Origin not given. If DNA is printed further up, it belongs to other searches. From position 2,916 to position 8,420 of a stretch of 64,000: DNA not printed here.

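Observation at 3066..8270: ABCG half-transporter fused to a giant N-terminal Cys-rich ectodomain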

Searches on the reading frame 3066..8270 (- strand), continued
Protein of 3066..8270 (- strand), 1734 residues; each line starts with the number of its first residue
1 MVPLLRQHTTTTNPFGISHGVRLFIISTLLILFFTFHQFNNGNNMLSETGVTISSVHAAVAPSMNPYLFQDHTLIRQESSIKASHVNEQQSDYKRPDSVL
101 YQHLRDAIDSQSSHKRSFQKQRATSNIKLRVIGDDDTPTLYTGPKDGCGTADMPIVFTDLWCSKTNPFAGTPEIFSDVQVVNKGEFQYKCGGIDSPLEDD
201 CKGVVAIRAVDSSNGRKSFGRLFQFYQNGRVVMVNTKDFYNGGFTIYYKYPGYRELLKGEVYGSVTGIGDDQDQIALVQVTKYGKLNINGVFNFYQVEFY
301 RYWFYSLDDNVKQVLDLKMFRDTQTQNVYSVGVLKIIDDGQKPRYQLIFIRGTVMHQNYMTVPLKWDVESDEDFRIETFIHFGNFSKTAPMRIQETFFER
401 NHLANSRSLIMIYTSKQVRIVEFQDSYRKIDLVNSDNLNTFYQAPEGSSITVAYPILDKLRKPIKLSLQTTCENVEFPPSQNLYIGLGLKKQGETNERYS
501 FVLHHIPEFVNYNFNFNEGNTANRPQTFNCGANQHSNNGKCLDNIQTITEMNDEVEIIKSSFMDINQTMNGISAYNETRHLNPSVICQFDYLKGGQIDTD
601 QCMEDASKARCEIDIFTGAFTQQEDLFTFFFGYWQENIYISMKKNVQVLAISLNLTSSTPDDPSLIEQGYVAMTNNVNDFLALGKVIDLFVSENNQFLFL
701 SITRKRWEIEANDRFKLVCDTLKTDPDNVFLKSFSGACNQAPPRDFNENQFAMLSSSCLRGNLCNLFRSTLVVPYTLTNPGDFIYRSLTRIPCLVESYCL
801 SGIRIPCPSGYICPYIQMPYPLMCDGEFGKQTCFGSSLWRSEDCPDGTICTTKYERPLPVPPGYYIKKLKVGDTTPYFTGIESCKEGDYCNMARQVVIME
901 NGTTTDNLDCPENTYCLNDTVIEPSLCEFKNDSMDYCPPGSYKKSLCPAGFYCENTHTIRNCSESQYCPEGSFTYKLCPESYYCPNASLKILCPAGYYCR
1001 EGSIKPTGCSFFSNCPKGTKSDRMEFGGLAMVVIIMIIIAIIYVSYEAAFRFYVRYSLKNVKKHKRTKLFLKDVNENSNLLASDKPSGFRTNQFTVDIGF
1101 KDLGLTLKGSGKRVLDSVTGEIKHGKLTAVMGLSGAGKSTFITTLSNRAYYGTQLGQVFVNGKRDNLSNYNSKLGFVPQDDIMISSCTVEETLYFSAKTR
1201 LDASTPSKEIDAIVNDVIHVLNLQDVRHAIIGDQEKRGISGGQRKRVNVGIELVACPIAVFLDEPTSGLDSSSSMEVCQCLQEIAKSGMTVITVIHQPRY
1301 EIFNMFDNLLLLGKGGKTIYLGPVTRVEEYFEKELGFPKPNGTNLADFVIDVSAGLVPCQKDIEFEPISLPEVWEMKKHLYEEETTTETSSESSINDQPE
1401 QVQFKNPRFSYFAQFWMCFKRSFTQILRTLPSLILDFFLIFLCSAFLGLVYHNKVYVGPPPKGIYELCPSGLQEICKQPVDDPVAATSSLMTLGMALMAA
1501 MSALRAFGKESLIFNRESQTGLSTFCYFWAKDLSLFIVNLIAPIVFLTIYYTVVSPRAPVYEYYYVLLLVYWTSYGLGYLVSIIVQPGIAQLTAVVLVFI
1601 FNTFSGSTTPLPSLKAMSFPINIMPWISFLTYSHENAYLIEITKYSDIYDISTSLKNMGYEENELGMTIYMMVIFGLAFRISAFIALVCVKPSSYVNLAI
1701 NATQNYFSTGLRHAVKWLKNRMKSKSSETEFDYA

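Call 88: find_encoding_contigs(protein=window:3066-8081:-, flank=2000, max_places=3)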
Protein window:3066-8081:- (1671 aa): no gene with exactly this product is on record in the collection.

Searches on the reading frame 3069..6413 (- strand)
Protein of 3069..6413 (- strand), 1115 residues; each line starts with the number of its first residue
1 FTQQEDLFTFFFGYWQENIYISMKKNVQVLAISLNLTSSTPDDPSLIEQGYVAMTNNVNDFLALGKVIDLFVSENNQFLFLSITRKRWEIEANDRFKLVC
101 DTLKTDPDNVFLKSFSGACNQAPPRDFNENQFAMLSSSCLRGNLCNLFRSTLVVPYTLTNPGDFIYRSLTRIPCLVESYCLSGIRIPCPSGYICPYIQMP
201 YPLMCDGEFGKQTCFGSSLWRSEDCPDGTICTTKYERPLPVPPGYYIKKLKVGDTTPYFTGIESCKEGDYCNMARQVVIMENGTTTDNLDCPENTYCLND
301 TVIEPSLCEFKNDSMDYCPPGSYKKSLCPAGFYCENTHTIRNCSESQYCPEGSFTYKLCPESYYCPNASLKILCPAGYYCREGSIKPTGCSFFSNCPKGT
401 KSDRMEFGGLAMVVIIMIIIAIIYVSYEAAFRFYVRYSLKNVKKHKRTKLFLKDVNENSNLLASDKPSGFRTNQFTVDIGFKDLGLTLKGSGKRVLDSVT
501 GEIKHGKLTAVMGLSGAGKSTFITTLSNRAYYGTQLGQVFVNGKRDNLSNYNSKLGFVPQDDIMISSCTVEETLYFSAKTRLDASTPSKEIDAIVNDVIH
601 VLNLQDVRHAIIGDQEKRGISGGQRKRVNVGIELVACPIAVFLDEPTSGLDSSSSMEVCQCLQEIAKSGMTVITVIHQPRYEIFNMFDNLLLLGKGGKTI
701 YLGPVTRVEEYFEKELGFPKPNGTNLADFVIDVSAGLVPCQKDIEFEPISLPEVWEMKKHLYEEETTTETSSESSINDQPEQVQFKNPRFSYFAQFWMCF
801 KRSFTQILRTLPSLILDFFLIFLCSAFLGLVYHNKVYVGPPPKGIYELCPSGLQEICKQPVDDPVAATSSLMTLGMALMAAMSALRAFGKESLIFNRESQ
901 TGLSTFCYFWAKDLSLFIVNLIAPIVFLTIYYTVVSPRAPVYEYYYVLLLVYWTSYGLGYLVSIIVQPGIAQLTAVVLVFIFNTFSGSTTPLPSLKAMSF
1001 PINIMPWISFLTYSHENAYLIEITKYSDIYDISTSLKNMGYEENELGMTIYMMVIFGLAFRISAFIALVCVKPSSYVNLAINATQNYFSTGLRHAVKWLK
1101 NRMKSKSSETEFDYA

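Call 61: predict_structure(alignment_id=A3)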
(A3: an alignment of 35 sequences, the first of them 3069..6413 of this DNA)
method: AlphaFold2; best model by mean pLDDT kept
length: 1115 residues; sequences in the alignment: 35
mean_pLDDT: 82.4   pTM: 0.67
mean pLDDT of the five models: 82.4, 82.2, 80.2, 79.8, 79.5
residues with pLDDT >= 90: 362; 70-90: 615; 50-70: 79; < 50: 59
segments of 3 or more residues with pLDDT < 50: 1-15, 38-43, 45-50, 452-468, 772-779, 1110-1115
pLDDT, mean of each block of 10 residues (from residue 1): 27 53 82 58 47 69 85 80 84 84 81 77 77 79 69 61 80 88 85 88 80 81 82 78 84 77 84 83 78 84 82 84 89 88 90 89 91 92 89 84 74 81 83 76 62 42 43 77 88 87 92 91 90 88 84 88 89 93 88 90 88 69 92 92 93 92 90 93 93 91 91 90 90 89 84 86 67 46 71 92 89 88 91 89 83 86 92 95 87 87 91 92 91 86 93 96 89 94 90 91 92 95 90 90 92 96 91 74 70 77 57 36
secondary structure, 60 per line:
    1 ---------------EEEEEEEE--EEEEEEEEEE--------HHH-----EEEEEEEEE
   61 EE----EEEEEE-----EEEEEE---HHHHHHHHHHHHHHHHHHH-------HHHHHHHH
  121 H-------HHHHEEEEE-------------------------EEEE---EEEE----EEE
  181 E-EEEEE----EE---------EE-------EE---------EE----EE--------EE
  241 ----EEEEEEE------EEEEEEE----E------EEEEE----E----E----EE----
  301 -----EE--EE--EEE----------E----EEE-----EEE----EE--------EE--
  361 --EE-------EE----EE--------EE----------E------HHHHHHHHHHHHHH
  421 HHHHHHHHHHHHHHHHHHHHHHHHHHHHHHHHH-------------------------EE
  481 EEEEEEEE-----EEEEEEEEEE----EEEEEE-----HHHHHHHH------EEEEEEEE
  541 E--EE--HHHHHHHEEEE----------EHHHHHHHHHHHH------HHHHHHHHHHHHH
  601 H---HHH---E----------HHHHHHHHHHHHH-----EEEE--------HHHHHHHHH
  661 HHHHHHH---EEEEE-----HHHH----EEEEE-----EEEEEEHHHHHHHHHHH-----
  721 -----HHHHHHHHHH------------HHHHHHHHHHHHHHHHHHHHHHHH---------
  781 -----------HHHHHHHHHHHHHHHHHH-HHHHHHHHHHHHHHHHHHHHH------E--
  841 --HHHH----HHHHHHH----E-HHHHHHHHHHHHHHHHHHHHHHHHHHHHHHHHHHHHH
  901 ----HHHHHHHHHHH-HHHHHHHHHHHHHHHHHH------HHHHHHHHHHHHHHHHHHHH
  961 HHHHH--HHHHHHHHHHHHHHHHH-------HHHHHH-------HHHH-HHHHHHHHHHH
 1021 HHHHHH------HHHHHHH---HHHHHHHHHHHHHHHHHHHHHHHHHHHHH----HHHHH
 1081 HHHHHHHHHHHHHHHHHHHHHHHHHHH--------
elements in order (helices of 4 or more, strands of 3 or more residues): E16-23 E26-35 E52-62 E67-72 E78-83 H87-105 H113-121 H129-132 E133-137 E163-166 E170-173 E178-181 E183-187 E245-251 E258-264 E276-280 E314-316 E332-334 E340-342 H407-453 E479-488 E494-503 E508-513 H519-526 E533-541 H548-554 E555-558 H570-581 H588-601 H622-634 E640-643 H652-667 E671-675 H681-684 E689-693 E699-704 H705-715 H726-735 H748-771 H792-809 H811-831 H843-846 H851-857 H864-900 H905-915 H917-934 H941-965 H968-984 H992-997 H1005-1008 H1010-1026 H1033-1039 H1043-1071 H1076-1107

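Call 74: fold_search(model_id=the predicted structure, library=pdb)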
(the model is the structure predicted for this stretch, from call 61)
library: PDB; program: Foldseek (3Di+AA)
matches with E <= 10: 1632; with E <= 0.001: 1236
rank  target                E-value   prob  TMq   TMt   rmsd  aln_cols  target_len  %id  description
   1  8bht_A                4.3e-35  1.00  0.44  0.84   5.5       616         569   25  ABCG2 turnover-1 state with tariquidar bound (released 2023-01-11)
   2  8bi0_A                3.8e-34  1.00  0.44  0.84   4.9       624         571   25  ABCG2 turnover-2 state with tariquidar bound (released 2023-01-11)
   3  7ojh_A                8.0e-34  1.00  0.44  0.84   5.0       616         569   25  ABCG2 topotecan turnover-1 state (released 2021-07-21)
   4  8wtm_A                1.1e-33  1.00  0.45  0.80   5.8       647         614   24  Cryo-EM structure of jasmonic acid transporter ABCG16 bound to JA (released 2024-10-23)
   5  8i3d_A                1.5e-33  1.00  0.43  0.82   5.7       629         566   24  Cryo-EM structure of abscisic acid transporter AtABCG25 (released 2023-09-13)
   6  8pxo_A                1.8e-33  1.00  0.44  0.84   5.2       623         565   24  ABCG2 in complex with AZ99 and 5D3 Fab (released 2024-11-06)
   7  8wto_A                3.0e-33  1.00  0.43  0.74   6.7       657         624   23  Cryo-EM structure of jasmonic acid transporter ABCG16 in outward conformation (released 2024-10-23)
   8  6ffc_A                4.6e-33  1.00  0.44  0.84   5.7       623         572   24  Structure of an inhibitor-bound ABC transporter (released 2018-04-11)
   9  7oji_A                4.8e-33  1.00  0.43  0.82   5.3       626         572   25  ABCG2 topotecan turnover-2 state (released 2021-07-21)
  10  8qcm_A                5.3e-33  1.00  0.45  0.85   4.5       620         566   25  ABCG2 in complex with MZ82 and 5D3 Fab (released 2024-11-06)
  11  8iwn_A                6.1e-33  1.00  0.41  0.77   7.1       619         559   25  ABCG25 EQ mutant in ATP-bound state (released 2024-04-10)
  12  7r88_A                6.4e-33  1.00  0.44  0.80   5.7       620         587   21  The structure of human ABCG5-I529W/ABCG8-WT (released 2021-09-08)
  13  8i3a_A                7.4e-33  1.00  0.42  0.79   5.6       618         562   25  Cryo-EM structure of abscisic acid transporter AtABCG25 in outward conformation (released 2023-09-13)
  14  8p7w_A                8.2e-33  1.00  0.44  0.83   5.7       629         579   25  Structure of 5D3-Fab and nanobody(Nb8)-bound ABCG2 (released 2023-08-30)
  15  7r88_B                1.5e-32  1.00  0.44  0.84   4.8       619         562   23  The structure of human ABCG5-I529W/ABCG8-WT (released 2021-09-08)
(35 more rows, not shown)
